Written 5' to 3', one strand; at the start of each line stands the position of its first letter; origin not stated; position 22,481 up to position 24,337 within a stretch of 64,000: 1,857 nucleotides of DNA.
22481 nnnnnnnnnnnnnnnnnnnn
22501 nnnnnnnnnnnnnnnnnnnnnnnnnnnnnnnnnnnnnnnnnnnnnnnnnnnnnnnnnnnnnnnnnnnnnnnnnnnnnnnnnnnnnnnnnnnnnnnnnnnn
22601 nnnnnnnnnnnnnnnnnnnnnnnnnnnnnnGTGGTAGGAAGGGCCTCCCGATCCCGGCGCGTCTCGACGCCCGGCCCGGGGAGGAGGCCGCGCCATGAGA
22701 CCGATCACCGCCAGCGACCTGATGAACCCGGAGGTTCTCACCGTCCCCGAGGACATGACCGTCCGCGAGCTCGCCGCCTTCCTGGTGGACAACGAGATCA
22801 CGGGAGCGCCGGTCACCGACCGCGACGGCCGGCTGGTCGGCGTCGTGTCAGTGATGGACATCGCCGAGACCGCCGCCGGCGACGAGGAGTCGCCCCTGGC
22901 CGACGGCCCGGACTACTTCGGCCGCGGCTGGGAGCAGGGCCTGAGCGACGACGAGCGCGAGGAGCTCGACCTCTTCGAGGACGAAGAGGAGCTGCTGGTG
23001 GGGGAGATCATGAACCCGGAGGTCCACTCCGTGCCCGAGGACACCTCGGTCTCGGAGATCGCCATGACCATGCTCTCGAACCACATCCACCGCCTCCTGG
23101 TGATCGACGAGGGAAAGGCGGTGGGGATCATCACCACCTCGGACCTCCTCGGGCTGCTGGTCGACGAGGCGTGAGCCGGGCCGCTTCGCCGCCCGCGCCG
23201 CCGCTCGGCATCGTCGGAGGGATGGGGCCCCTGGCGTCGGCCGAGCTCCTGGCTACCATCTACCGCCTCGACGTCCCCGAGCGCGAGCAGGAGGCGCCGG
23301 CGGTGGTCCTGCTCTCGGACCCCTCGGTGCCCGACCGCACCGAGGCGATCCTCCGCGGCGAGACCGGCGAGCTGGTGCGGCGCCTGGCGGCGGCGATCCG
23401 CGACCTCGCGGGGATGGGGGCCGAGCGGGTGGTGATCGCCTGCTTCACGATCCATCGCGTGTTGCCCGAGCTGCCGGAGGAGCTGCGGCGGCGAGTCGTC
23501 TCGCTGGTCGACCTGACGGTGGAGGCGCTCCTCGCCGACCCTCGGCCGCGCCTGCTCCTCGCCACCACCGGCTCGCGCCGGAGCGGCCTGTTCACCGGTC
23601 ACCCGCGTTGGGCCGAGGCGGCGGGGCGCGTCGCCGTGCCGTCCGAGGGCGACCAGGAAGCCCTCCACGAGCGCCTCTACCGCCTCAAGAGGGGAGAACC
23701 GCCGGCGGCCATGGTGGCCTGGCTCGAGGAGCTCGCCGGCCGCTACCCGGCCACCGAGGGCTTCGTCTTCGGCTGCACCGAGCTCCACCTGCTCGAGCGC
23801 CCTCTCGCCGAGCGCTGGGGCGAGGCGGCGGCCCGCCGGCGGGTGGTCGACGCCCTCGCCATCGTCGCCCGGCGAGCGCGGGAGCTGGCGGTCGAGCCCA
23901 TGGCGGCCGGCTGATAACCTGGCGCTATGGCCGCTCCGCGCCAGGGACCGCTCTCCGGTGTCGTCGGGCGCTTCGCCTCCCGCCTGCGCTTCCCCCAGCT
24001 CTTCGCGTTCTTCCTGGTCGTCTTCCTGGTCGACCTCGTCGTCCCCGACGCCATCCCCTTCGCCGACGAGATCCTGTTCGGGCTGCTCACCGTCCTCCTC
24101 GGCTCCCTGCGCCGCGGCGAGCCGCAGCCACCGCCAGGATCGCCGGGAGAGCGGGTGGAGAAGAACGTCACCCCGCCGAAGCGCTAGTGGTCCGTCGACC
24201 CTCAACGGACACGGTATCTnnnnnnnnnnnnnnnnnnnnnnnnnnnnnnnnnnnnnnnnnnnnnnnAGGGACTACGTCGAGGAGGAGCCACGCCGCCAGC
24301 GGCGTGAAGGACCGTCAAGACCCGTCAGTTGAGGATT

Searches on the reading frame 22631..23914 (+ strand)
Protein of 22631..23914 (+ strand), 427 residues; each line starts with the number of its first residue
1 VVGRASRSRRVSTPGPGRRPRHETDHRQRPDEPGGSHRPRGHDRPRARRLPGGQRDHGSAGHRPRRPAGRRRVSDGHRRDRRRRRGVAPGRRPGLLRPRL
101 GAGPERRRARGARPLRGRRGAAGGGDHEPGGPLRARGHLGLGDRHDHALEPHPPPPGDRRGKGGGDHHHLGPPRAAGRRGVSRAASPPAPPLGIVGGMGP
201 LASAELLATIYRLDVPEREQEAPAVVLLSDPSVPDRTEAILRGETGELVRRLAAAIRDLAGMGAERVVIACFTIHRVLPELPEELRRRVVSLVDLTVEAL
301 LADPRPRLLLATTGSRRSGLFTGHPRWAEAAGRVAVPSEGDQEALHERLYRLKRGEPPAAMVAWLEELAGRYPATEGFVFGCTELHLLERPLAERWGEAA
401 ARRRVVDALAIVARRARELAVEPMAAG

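Call 13: search_protein_families(library=pfam, proteins=[window:22631-23914:+])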
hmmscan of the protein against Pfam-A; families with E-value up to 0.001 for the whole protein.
window:22631-23914:+ (427 aa): 1 family
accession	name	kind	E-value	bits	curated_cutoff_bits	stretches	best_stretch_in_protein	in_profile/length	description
PF01177.27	Asp_Glu_race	-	2.5e-21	76.9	31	1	195-415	1-210/211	Asp/Glu/Hydantoin racemase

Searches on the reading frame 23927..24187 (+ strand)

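Call 13: search_protein_families(library=pfam, proteins=[window:23927-24187:+])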
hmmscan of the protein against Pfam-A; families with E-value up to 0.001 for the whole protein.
window:23927-24187:+ (86 aa): 1 family
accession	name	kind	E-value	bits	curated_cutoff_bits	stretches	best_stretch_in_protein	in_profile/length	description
PF19611.4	DUF6116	-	1.4e-15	57.4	27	1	16-60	1-45/50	Family of unknown function (DUF6116)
